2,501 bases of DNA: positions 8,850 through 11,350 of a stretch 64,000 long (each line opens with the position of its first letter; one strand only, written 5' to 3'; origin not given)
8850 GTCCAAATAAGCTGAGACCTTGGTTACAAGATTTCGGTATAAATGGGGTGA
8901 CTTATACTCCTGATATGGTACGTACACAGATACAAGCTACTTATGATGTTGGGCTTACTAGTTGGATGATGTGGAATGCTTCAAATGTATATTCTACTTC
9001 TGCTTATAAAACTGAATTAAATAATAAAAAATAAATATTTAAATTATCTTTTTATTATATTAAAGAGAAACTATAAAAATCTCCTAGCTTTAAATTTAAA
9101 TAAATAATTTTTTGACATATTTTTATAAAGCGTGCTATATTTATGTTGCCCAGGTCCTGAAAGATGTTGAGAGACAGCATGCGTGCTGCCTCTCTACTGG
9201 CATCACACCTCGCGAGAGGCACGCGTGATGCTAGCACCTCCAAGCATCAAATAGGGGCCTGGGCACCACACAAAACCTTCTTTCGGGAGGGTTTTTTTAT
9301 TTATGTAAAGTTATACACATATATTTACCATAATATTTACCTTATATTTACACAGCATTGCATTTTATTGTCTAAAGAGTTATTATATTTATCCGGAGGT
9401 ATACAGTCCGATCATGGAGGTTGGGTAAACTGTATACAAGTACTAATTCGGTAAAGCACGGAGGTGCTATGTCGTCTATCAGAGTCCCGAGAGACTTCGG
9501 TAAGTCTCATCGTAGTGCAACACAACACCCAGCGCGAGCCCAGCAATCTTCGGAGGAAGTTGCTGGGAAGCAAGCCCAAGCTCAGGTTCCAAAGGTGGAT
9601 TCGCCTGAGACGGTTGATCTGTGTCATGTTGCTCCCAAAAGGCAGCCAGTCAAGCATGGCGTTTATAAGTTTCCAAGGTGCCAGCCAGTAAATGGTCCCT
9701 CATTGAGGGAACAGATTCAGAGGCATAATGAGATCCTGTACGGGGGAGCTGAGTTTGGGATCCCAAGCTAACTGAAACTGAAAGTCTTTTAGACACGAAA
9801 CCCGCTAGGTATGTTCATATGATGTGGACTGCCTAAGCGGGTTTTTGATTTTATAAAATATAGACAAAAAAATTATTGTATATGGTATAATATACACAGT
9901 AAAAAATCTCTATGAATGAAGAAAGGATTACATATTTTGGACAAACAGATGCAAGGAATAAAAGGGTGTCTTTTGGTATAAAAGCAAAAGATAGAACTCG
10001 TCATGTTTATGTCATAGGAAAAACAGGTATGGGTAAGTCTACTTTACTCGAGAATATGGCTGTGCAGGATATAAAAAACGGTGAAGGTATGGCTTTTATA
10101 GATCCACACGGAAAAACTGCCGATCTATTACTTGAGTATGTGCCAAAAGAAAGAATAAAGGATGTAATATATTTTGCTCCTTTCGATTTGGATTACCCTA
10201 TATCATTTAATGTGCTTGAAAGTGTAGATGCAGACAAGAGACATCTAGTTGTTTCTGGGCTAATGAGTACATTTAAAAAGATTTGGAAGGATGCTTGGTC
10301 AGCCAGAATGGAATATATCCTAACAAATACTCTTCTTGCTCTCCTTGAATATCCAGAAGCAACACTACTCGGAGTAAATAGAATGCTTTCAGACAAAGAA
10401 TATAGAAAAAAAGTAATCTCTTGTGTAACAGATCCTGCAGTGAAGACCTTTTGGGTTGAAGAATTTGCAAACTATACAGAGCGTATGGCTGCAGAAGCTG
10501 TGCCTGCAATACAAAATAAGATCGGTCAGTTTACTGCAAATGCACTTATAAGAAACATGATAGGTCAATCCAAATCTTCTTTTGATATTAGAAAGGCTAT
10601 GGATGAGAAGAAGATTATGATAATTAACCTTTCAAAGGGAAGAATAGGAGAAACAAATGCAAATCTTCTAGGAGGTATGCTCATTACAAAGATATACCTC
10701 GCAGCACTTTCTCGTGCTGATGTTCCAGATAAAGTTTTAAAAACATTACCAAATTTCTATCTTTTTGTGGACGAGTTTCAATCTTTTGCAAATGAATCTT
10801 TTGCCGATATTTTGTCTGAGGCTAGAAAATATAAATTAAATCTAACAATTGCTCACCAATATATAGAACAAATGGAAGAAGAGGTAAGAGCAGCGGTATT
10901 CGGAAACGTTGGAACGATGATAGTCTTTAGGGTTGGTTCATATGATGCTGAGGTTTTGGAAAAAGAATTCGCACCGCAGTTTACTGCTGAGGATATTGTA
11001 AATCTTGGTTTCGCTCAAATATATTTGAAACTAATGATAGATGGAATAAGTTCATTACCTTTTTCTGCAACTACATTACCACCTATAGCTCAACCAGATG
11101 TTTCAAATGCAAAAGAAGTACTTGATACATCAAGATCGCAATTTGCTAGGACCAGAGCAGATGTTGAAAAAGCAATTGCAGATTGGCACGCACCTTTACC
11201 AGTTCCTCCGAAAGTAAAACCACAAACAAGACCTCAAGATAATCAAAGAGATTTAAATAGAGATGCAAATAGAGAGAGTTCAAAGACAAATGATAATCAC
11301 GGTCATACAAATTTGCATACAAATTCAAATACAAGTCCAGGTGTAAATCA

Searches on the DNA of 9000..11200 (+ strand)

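Call 4: search_rna_families(source=window, start=9000, end=9950, threshold=evalue, max_evalue=10, show_alignments=4)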
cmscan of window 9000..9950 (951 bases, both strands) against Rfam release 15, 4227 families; matches with E-value up to 10: 7.
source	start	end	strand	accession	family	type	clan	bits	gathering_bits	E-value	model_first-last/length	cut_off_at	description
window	9265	9326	-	RF02064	STnc370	Gene; sRNA;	-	28.5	54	0.16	1-71/71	no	Enterobacterial sRNA STnc370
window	9285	9363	-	RF01692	Bacteroid-trp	Cis-reg; leader;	-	24.8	49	3.5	1-131/131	no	Bacteroidete tryptophan peptide leader RNA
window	9241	9300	+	RF01859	Phe_leader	Cis-reg; leader;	-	19.3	55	2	1-125/125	no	Phenylalanine leader peptide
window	9235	9369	+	RF01770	rimP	Cis-reg; leader;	-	17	47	7.1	1-102/102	no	Gammaprotebacteria rimP leader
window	9801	9859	-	RF01623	ceN23-1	Gene; sRNA;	-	16.6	40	5.6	1-100/100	no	Caenorhabditis sRNA ceN23-1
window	9227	9297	+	RF01400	istR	Gene; antitoxin;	-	16.4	45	1.4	1-130/130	no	istR Hfq binding RNA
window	9721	9773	+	RF01120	sR33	Gene; snRNA; snoRNA; CD-box;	-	13.8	37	5.2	1-55/55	no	Small nucleolar RNA sR33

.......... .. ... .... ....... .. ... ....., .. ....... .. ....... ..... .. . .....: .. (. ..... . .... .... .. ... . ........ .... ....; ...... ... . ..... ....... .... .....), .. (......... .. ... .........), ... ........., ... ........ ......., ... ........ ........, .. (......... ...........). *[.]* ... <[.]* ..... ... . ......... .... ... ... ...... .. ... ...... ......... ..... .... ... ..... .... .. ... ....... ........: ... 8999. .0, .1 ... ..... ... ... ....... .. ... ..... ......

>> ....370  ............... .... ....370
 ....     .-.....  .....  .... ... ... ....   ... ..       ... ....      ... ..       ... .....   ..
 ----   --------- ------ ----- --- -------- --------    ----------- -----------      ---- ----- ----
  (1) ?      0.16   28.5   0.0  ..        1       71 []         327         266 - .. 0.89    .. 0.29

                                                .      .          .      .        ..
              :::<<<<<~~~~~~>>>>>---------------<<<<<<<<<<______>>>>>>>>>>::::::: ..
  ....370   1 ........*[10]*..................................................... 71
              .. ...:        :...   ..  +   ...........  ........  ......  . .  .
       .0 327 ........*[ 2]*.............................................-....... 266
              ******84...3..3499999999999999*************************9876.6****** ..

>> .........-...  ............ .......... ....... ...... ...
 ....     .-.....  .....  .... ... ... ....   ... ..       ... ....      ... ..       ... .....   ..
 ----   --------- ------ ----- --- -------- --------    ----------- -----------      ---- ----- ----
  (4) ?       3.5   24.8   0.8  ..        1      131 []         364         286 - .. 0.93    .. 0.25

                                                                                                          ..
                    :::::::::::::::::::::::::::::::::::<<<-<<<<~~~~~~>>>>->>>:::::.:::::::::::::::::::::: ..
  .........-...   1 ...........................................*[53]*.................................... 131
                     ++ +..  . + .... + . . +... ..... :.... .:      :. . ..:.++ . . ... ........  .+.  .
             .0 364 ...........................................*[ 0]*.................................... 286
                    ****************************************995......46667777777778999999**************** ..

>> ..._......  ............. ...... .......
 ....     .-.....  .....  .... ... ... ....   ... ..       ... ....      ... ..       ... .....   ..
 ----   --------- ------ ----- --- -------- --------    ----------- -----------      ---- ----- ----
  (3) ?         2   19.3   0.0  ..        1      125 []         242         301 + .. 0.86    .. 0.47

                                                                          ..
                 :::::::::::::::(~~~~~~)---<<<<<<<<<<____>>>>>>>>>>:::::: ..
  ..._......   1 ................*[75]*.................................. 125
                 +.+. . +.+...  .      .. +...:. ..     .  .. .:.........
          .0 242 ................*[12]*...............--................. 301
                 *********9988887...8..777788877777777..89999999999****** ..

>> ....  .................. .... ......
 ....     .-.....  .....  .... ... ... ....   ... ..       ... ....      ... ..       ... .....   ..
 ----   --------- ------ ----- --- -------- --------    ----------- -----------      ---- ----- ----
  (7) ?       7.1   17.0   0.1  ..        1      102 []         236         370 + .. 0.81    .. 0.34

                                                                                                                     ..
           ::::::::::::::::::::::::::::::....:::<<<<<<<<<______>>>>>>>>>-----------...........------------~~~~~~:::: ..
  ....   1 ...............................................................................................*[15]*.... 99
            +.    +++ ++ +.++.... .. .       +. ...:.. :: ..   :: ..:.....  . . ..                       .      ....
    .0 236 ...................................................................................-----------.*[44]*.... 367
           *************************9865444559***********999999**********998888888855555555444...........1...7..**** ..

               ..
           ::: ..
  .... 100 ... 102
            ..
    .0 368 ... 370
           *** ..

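Call 95: search_rna_families(sources=[L001, L002, L003, L006, L009, L010, L011, L013, L014, L015, L021, L032, L035, L036, L038], threshold=gathering)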
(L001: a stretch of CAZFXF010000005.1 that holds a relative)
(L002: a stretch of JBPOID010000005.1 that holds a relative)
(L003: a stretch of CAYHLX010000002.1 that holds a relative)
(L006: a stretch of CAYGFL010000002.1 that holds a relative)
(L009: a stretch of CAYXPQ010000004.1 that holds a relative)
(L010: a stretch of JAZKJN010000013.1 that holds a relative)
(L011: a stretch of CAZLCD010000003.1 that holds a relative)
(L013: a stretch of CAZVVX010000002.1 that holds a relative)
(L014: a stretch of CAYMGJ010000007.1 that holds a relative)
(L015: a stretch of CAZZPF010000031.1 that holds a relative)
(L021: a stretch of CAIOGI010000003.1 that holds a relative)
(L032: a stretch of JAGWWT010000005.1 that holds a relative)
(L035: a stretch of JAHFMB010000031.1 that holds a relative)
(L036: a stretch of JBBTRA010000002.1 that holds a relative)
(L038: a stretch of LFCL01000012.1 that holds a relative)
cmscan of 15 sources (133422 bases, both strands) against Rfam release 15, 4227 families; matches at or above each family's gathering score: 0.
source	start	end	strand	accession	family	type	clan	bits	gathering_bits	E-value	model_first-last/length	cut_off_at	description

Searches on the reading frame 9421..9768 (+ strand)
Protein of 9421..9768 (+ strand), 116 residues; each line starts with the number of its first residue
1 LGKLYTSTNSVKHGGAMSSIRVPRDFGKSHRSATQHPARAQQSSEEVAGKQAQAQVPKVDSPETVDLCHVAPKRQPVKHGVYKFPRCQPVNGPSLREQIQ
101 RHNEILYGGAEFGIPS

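Call 11: find_homologous_proteins(query=window:9421-9768:+, max_evalue=0.01)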
Query window:9421-9768:+ (116 aa): 1 proteins with E <= 0.01 among 6 candidates.
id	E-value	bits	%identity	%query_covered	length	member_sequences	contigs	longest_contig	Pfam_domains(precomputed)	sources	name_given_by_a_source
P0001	3.8e-60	219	100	86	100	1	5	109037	-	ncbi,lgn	-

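Call 20: find_encoding_contigs(protein=P0001, flank=3000, max_places=10)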
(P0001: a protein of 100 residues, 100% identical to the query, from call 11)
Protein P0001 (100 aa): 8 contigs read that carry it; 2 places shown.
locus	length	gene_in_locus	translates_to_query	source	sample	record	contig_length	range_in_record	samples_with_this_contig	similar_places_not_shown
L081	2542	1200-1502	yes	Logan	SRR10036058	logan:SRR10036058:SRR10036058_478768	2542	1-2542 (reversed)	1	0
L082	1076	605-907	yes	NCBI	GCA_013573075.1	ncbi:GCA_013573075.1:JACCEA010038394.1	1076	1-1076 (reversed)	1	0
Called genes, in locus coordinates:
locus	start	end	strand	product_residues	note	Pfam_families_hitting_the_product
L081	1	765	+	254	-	?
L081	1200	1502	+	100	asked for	-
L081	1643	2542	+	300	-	?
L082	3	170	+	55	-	?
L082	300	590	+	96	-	-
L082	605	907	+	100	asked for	-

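Call 22: search_protein_families(library=pfam, proteins=[window:9469-9768:+], max_evalue=0.01)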
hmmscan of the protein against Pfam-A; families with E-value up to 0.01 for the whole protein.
window:9469-9768:+ (100 aa): 0 families

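Call 31: search_protein_representatives(protein=window:9469-9768:+)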
Query: 100 residues. Proteins with E-value up to 0.001 (for the whole library): 2; up to 1e-10: 1; up to 1e-30: 1. The best 2 are listed.
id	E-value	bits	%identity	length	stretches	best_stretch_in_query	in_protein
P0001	5.1e-61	219.6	100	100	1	1-100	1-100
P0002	2.1e-06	44.5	39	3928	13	56-94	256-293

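Call 41: search_protein_families(library=pfam, alignment_id=A2, max_evalue=0.01)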
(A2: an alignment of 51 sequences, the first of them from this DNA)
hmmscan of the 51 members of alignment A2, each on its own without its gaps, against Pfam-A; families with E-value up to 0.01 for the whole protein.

A. member 1, seq(100 aa): 0 families

B. families by the number of members that match (of 51 scanned): 1 family
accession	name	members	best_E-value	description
PF23165.1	zf-C2H2_FBX41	1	0.0039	F-box only protein 41 C2H2 zinc finger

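Call 42: search_protein_families(library=phrogs, alignment_id=A2, max_evalue=0.01)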
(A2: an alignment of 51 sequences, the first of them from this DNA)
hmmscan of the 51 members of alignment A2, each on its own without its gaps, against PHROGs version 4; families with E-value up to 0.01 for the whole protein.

A. member 1, seq(100 aa): 0 families

B. families by the number of members that match (of 51 scanned): 1 family
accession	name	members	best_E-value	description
phrog_15548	-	1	0.0041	-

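Call 51: search_protein_families(library=padloc, proteins=[window:9469-9768:+], max_evalue=0.01)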
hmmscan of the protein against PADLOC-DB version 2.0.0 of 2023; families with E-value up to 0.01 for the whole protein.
window:9469-9768:+ (100 aa): 0 families

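Call 52: search_protein_families(library=ncbifam, proteins=[window:9469-9768:+], max_evalue=0.01)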
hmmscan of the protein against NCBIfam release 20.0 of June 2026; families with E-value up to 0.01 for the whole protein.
window:9469-9768:+ (100 aa): 0 families

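Call 62: predict_structure(protein=window:9469-9768:+)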
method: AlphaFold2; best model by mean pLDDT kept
length: 100 residues; sequences in the alignment: 1
mean_pLDDT: 61.8   pTM: 0.20
mean pLDDT of the five models: 61.8, 59.0, 58.8, 57.9, 56.4
residues with pLDDT >= 90: 0; 70-90: 17; 50-70: 70; < 50: 13
segments of 3 or more residues with pLDDT < 50: 96-100
pLDDT, mean of each block of 10 residues (from residue 1): 64 59 52 55 60 55 64 73 83 52
secondary structure, 60 per line:
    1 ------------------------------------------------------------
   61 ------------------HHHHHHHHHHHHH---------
elements in order: H79-91

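Call 73: find_related_loci(query=window:9469-9768:+, collection=viral_contigs, flank=3000)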
Query window:9469-9768:+ (100 aa) in viral_contigs; peptide patterns used: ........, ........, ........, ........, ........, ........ (x = any residue, [..] = any of these).
17 stretches matched a pattern, but none encodes a relative of the query by tblastn (E <= 1e-3).

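Call 74: find_related_loci(query=window:9469-9768:+, collection=metagenome_contigs, flank=3000)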
Query window:9469-9768:+ (100 aa) in metagenome_contigs; peptide patterns used: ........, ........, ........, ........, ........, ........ (x = any residue, [..] = any of these).
599 stretches matched a pattern (row limit reached: there are more); 1 encode a relative of the query (tblastn E <= 1e-3); 1 distinct loci.
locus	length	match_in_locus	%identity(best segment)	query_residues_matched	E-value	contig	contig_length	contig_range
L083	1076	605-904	100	1-100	3e-72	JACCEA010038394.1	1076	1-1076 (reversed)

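Call 83: list_cluster_members(proteins=[P0001])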
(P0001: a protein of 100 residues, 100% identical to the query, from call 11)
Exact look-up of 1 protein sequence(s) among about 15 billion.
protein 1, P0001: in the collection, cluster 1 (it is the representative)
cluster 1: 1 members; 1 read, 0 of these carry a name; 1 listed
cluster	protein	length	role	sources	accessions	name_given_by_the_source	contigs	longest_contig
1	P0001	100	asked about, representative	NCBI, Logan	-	-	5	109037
